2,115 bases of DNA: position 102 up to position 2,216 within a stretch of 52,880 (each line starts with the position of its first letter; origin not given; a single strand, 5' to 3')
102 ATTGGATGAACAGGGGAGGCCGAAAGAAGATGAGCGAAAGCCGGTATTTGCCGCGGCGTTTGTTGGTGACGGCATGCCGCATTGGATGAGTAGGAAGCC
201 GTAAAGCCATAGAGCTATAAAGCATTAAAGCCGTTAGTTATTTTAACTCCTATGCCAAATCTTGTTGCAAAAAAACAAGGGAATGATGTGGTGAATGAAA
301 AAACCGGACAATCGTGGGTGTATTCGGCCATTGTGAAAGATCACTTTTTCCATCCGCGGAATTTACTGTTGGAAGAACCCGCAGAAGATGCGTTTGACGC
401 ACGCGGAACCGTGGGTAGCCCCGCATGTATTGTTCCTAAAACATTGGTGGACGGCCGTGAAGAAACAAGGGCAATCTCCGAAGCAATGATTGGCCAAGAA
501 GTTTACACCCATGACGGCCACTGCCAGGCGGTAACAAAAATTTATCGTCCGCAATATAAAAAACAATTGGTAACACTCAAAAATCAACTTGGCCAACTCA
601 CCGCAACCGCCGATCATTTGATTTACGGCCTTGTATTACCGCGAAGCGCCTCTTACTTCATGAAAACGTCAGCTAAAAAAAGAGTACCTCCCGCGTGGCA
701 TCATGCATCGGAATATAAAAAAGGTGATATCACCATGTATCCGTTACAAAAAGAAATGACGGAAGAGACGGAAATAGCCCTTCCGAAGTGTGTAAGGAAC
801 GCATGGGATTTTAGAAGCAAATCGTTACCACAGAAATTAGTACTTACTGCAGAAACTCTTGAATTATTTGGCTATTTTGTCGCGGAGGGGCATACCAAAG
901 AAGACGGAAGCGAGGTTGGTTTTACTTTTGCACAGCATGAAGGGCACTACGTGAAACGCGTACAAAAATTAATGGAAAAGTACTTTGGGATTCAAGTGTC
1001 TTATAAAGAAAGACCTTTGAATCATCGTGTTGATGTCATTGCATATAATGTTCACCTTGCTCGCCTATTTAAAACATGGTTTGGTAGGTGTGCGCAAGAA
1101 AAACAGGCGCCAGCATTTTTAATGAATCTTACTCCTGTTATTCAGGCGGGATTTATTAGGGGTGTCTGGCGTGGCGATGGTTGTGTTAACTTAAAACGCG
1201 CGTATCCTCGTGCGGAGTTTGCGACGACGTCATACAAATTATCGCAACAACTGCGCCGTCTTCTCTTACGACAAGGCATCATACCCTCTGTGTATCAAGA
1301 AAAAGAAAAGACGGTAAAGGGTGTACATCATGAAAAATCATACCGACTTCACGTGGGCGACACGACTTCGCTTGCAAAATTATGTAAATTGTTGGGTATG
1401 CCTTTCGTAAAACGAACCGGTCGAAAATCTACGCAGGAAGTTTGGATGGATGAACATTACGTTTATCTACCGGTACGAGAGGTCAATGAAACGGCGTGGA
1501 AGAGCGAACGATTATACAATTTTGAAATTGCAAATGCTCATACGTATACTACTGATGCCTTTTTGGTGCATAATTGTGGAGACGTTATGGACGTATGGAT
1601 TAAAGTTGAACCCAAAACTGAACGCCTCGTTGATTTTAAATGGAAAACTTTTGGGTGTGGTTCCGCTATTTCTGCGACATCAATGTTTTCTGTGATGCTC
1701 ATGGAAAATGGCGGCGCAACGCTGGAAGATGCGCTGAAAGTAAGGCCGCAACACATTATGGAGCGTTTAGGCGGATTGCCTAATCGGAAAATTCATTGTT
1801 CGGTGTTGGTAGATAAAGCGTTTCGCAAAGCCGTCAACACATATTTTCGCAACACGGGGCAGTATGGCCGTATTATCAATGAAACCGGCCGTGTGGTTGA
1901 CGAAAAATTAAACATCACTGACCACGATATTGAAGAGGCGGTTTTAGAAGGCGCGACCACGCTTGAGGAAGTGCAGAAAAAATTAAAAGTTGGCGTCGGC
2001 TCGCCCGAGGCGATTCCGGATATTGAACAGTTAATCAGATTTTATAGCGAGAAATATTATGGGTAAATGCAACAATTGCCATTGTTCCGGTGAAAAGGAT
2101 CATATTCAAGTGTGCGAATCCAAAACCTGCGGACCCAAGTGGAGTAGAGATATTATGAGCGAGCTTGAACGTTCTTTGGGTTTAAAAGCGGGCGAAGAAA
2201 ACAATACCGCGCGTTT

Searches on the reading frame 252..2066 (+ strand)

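Call 76: search_protein_families(library=pfam, proteins=[window:252-2066:+], max_evalue=0.001)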
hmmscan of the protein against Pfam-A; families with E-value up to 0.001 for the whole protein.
window:252-2066:+ (604 aa): 3 families
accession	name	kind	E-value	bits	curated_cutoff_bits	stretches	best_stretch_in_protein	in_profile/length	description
PF01592.21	NifU_N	-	1.6e-27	96.6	22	1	440-534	32-123/127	NifU-like N terminal domain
PF14528.11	LAGLIDADG_3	-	1.6e-18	67.1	22.5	1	298-376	3-76/82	LAGLIDADG-like domain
PF04324.20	Fer2_BFD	-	0.00024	21.8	26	1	554-583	7-36/50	BFD-like [2Fe-2S] binding domain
